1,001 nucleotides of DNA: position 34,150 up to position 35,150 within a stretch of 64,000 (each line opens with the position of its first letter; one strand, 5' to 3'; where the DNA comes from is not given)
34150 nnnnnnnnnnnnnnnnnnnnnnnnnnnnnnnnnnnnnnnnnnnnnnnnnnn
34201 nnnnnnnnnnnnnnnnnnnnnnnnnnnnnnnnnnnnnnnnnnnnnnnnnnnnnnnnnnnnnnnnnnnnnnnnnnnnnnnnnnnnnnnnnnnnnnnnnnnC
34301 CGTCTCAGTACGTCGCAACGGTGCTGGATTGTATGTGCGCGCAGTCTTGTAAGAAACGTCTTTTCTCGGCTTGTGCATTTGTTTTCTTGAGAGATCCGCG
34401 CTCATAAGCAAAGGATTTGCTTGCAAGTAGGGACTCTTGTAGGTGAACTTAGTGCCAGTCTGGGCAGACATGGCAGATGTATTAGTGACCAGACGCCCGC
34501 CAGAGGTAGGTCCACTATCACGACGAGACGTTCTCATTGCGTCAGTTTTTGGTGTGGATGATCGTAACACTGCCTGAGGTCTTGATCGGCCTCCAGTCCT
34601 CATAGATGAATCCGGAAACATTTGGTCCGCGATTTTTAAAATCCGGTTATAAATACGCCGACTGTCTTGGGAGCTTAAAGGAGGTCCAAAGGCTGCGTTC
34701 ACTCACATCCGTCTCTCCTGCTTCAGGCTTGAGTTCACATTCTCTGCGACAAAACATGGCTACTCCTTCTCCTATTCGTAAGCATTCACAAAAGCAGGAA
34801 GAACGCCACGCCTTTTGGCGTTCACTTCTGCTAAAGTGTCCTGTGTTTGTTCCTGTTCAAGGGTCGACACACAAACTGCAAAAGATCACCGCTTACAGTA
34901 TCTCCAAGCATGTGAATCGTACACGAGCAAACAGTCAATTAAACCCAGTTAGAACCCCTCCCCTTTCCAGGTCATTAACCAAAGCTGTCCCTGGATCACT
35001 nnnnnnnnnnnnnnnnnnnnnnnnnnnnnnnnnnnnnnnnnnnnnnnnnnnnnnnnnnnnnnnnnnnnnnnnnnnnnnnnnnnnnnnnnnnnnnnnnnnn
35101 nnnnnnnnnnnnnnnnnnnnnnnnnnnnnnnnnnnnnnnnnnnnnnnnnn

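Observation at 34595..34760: The divergent paralogues C and D have start codons that abut or overlap.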

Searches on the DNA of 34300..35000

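Call 87: search_rna_families(source=window, start=34300, end=35000, threshold=evalue, max_evalue=1)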
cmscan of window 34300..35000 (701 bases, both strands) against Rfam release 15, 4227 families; matches with E-value up to 1: 0.
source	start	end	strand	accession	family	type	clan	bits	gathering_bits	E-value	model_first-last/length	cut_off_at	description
